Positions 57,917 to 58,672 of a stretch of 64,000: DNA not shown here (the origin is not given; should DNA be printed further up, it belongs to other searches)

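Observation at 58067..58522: Third family member carries a CxxCH haem-c attachment motif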

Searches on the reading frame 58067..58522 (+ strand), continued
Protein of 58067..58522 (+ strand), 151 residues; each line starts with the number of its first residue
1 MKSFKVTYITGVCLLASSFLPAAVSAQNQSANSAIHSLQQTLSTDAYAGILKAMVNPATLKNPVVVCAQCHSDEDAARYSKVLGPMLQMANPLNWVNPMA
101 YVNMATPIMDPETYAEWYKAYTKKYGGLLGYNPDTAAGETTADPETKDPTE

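Call 64: find_encoding_contigs(protein=P0033, flank=6000, max_places=2)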
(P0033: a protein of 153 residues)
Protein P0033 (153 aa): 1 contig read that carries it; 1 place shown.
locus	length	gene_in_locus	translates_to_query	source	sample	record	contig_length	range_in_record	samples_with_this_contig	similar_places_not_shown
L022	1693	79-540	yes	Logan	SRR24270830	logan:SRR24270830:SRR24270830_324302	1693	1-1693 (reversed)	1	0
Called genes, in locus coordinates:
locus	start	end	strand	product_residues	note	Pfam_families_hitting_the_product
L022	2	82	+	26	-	?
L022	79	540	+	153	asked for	-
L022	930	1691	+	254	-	?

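Call 65: find_encoding_contigs(protein=P0024, flank=6000, max_places=2)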
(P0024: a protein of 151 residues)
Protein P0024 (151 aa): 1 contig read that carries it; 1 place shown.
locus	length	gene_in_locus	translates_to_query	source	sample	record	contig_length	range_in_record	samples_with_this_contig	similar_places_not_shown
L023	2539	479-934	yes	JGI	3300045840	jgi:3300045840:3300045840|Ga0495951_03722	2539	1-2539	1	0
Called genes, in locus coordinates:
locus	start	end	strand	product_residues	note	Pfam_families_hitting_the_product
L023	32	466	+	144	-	-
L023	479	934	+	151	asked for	-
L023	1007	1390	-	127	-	PF12616:DUF3775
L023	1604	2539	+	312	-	?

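Call 67: search_protein_families(library=pfam, proteins=[L008:4706-5500:+, L008:6408-7151:-, L008:7148-9328:-, L008:3843-4475:+, L008:2006-3649:+, L022:930-1691:+, L023:32-466:+, L023:1604-2539:+, L020:6798-7211:+, L020:7256-7573:-], max_evalue=0.001)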
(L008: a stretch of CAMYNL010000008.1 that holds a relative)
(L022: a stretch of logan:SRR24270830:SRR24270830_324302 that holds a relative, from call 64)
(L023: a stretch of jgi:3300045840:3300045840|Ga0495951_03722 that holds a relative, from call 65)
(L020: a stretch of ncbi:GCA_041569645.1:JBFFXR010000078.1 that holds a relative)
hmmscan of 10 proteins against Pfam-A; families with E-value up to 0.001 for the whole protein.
L008:4706-5500:+ (264 aa): 2 families
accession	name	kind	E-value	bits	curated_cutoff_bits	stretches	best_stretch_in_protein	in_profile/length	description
PF12048.14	DUF3530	-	3.8e-28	99.1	29.8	2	46-114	60-129/310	Protein of unknown function (DUF3530)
PF12697.13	Abhydrolase_6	-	3.5e-05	25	26.3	1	73-210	1-117/217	Alpha/beta hydrolase family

L008:6408-7151:- (247 aa): 2 families
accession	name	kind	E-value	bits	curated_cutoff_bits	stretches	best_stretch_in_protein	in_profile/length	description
PF00588.24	SpoU_methylase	-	7.1e-40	136.8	29.7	1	98-238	2-142/142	SpoU rRNA Methylase family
PF08032.17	SpoU_sub_bind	-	8e-15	55.4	22.8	1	6-77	2-72/76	RNA 2'-O ribose methyltransferase substrate binding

L008:7148-9328:- (726 aa): 4 families
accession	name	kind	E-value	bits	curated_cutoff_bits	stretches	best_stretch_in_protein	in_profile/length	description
PF00773.25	RNB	-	1.6e-110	369.9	29.3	1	257-581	1-325/326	RNB domain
PF17876.7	CSD2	-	1e-32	112.5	26.2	1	161-235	1-74/74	Cold shock domain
PF08206.17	OB_RNB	-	2.1e-27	95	24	1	84-141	1-58/58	Ribonuclease B OB domain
PF00575.29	S1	-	5e-13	49.7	22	1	629-709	4-72/74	S1 RNA binding domain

L008:3843-4475:+ (210 aa): 0 families

L008:2006-3649:+ (547 aa): 0 families

L022:930-1691:+ (254 aa): 2 families
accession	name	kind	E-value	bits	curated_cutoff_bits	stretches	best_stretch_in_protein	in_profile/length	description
PF00990.26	GGDEF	-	2.2e-28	99.5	23.8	1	152-254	2-104/161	Diguanylate cyclase, GGDEF domain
PF00072.30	Response_reg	-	8.1e-15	55.4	30.2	1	17-127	1-110/111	Response regulator receiver domain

L023:32-466:+ (144 aa): 0 families

L023:1604-2539:+ (312 aa): 4 families
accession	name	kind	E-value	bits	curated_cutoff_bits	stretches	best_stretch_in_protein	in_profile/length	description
PF01212.27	Beta_elim_lyase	-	3.1e-99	332.4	27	1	1-269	14-286/288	Beta-eliminating lyase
PF00155.27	Aminotran_1_2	-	4.6e-08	33.1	19.7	1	21-284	44-324/361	Aminotransferase class I and II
PF00266.25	Aminotran_5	-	2.7e-07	30.3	21.5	1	35-291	62-337/371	Aminotransferase class-V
PF01041.23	DegT_DnrJ_EryC1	-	3.8e-05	23.5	19.8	0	18-158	23-152/360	DegT/DnrJ/EryC1/StrS aminotransferase family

L020:6798-7211:+ (137 aa): 0 families

L020:7256-7573:- (105 aa): 0 families

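Call 72: find_related_loci(query=A3, collection=metagenome_contigs, flank=5000)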
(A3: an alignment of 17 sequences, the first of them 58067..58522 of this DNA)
Query A3 (151 aa) in metagenome_contigs; peptide patterns used: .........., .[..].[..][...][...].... (x = any residue, [..] = any of these).
173 stretches matched a pattern; 17 encode a relative of the query (tblastn E <= 1e-3); 17 distinct loci.
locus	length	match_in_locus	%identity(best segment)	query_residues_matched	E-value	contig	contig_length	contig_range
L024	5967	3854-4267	35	1-135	6e-27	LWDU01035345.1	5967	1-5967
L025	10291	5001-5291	43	36-130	4e-25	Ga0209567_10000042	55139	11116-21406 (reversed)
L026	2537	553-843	43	36-130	4e-25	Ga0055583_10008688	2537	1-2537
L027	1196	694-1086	34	7-129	2e-21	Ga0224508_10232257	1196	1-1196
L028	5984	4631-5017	35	9-129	4e-21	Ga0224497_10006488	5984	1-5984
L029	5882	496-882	35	9-129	4e-21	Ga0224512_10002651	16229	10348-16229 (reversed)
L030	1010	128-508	32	7-127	2e-14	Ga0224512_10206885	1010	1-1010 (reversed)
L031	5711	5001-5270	34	40-129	2e-8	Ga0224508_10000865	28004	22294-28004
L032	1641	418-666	28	52-120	2e-5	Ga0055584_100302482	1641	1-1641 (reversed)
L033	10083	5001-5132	39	77-120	3e-5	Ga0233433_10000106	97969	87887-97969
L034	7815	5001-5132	39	77-120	3e-5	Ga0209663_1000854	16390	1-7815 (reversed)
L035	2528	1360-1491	39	77-120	3e-5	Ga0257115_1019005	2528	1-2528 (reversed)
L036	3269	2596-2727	39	77-120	3e-5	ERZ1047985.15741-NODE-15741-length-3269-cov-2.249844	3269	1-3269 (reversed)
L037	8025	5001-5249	28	52-120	4e-5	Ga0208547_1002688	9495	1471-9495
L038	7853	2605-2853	28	52-120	4e-5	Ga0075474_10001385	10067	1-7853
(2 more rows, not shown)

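Call 76: search_solved_structures(query=A2, max_evalue=10, show_alignments=3)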
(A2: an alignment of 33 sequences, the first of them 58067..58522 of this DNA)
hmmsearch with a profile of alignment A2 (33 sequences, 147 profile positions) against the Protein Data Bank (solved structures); distinct sequences matched with E-value up to 10: 13.
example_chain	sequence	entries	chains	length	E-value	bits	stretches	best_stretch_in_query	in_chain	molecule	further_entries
8gar_A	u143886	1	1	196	0.26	14.6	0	56-76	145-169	Cytochrome P460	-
2je2_A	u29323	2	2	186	0.38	14.1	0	56-76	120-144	CYTOCHROME P460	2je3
3sjl_A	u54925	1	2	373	1.2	12.5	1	48-74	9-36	Methylamine utilization protein mauG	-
3svw_A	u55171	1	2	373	1.4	12.2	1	48-74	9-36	Methylamine utilization protein MauG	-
4l1q_A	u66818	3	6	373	1.5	12.2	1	48-74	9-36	Methylamine utilization protein MauG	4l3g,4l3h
3sle_A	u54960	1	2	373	1.6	12.1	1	48-74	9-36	Methylamine utilization protein MauG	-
4y5r_A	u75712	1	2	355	1.8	12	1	50-74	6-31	Methylamine utilization protein MauG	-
3rn0_A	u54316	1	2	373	1.8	11.9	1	48-74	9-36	Methylamine utilization protein MauG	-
3rn1_A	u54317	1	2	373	1.8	11.9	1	48-74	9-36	Methylamine utilization protein MauG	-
3l4m_A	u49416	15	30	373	2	11.8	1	48-74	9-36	Methylamine utilization protein mauG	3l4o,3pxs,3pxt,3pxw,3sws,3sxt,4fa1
3rlm_A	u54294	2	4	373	2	11.8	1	48-74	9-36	Methylamine utilization protein MauG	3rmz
3orv_A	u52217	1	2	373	2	11.8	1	48-74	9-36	Methylamine utilization protein mauG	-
4o1q_A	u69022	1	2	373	4.6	10.6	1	47-74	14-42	Methylamine utilization protein MauG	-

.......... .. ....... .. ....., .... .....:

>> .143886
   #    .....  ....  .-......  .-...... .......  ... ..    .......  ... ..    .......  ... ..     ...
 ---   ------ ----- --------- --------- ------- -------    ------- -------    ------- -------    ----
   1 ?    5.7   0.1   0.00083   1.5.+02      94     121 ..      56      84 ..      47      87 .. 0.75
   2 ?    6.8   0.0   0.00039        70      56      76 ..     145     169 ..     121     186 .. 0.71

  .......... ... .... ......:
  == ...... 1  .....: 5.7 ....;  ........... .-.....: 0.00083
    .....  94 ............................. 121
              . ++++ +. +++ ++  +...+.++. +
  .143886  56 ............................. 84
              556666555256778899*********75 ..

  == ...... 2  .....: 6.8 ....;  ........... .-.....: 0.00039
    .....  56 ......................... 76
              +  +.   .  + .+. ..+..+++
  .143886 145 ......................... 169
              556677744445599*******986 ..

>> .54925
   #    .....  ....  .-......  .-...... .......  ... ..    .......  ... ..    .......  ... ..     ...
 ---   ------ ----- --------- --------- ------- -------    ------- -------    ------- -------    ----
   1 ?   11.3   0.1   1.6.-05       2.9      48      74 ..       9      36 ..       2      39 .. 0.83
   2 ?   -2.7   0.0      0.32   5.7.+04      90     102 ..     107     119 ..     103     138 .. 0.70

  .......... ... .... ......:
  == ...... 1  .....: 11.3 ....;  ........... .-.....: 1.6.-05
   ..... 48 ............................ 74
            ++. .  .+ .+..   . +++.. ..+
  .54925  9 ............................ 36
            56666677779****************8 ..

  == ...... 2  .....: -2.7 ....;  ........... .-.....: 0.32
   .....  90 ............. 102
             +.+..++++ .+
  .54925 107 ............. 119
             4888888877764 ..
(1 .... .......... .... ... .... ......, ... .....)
